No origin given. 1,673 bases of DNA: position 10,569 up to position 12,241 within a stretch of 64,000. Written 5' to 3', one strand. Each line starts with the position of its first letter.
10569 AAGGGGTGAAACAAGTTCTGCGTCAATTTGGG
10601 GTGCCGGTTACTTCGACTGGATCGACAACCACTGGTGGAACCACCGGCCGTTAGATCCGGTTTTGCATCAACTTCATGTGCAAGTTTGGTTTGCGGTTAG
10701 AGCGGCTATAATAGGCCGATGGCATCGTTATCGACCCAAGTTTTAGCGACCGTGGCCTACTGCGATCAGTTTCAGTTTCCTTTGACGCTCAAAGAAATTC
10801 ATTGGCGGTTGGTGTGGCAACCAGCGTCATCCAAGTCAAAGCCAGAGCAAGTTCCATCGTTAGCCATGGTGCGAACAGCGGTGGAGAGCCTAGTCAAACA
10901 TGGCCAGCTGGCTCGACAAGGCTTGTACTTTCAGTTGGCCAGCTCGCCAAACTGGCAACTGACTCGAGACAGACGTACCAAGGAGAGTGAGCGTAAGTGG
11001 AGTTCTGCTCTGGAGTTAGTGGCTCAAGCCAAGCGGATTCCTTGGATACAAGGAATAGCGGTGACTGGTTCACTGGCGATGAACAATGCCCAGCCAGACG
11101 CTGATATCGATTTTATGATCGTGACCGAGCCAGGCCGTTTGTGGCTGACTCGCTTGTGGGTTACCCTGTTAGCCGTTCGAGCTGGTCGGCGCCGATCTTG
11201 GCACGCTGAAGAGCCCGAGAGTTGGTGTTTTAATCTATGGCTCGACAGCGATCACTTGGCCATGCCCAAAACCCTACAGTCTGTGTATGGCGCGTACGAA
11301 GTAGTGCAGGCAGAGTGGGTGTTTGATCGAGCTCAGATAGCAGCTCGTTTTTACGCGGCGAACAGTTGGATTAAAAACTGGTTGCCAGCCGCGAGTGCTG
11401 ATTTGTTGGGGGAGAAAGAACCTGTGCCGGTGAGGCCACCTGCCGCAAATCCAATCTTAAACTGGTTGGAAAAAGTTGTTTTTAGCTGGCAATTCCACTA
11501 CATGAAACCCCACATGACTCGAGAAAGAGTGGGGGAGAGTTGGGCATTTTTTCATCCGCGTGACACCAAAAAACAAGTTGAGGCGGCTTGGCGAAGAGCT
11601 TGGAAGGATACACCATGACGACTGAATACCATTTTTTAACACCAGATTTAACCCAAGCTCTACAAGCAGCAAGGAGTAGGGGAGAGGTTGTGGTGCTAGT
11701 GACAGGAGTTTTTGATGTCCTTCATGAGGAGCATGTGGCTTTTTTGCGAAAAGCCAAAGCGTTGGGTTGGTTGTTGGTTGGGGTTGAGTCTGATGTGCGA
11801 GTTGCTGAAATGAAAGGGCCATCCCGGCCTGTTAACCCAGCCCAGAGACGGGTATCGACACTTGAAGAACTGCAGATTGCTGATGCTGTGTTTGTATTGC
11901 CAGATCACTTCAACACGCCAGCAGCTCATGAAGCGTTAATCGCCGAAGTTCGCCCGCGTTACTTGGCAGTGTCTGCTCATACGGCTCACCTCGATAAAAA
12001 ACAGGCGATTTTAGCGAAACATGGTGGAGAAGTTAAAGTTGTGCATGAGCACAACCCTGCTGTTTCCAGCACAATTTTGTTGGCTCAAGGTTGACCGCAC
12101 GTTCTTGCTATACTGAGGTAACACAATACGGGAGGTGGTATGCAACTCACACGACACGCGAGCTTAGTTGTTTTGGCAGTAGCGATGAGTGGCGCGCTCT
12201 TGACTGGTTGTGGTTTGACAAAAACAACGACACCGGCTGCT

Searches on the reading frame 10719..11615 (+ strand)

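Call 11: search_protein_families(library=pfam, proteins=[window:10719-11615:+], max_evalue=0.01)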
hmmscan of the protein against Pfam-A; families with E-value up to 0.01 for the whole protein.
window:10719-11615:+ (299 aa): 1 family
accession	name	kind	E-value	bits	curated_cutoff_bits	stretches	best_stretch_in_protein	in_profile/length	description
PF01909.29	NTP_transf_2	-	0.00016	22.4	21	1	110-140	14-46/93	Nucleotidyltransferase domain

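Call 100: search_protein_families(library=ncbifam, proteins=[window:10719-11615:+], max_evalue=0.1)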
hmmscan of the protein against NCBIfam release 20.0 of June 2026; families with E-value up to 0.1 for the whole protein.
window:10719-11615:+ (299 aa): 0 families

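Call 101: search_protein_families(library=padloc, proteins=[window:10719-11615:+], max_evalue=0.01)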
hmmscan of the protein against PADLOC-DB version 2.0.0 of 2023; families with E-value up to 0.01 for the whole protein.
window:10719-11615:+ (299 aa): 2 families
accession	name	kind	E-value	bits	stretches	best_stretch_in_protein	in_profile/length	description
PDLC04902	PDC-S09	-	0.00029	19.1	1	110-141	21-52/97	-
PDLC04904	PDC-S09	-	0.00032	18.9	1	110-142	25-57/104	-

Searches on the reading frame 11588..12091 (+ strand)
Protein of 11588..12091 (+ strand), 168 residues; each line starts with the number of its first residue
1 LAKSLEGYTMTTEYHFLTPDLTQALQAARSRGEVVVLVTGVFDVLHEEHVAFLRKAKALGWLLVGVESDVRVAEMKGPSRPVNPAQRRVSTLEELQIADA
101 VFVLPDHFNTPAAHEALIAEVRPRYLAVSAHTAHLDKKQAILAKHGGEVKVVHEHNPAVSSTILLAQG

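Call 11: search_protein_families(library=pfam, proteins=[window:11588-12091:+], max_evalue=0.01)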
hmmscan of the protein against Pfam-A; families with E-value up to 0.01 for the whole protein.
window:11588-12091:+ (168 aa): 2 families
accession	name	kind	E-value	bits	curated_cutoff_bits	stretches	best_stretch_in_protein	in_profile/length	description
PF01467.32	CTP_transf_like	-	1.8e-07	31.9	21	1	38-134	2-92/133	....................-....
PF12710.13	HAD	-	0.0039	18.1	27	1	16-59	85-127/189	haloacid dehalogenase-like hydrolase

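Call 100: search_protein_families(library=ncbifam, proteins=[window:11588-12091:+], max_evalue=0.1)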
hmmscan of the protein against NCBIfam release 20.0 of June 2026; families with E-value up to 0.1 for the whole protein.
window:11588-12091:+ (168 aa): 8 families
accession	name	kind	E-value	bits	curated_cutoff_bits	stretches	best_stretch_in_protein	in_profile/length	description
NF008454.0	PRK11316.1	equivalog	1.4e-25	89.9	521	1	6-163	313-467/475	bifunctional D-glycero-beta-D-manno-heptose-7-phosphate kinase/D-glycero-beta-D-manno-heptose 1-phosphate adenylyltransferase HldE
TIGR02199.1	rfaE_dom_II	equivalog_domain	2.8e-24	85.6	181.5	1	25-163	3-138/144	D-glycero-beta-D-manno-heptose 1-phosphate adenylyltransferase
TIGR00125.1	cyt_tran_rel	domain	4e-09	36.5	27.7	1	35-95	1-59/65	adenylyltransferase/cytidyltransferase family protein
NF001985.0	PRK00777.1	subfamily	4.9e-08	33.2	104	1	36-95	7-65/157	pantetheine-phosphate adenylyltransferase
TIGR01518.1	g3p_cytidyltrns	equivalog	4.3e-06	26.8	165.4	1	36-101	1-65/125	glycerol-3-phosphate cytidylyltransferase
NF041124.1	CoaD_Thcocales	equivalog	0.0018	18.2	290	1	36-91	7-62/156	phosphopantetheine adenylyltransferase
NF007806.0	PRK10513.1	equivalog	0.012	15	273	1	9-40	13-44/270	sugar-phosphatase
NF002250.0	PRK01170.1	subfamily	0.043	13.3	489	1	35-77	2-45/322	bifunctional pantetheine-phosphate adenylyltransferase/NTP phosphatase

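Call 101: search_protein_families(library=padloc, proteins=[window:11588-12091:+], max_evalue=0.01)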
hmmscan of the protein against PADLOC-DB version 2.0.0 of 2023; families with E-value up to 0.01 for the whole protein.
window:11588-12091:+ (168 aa): 0 families
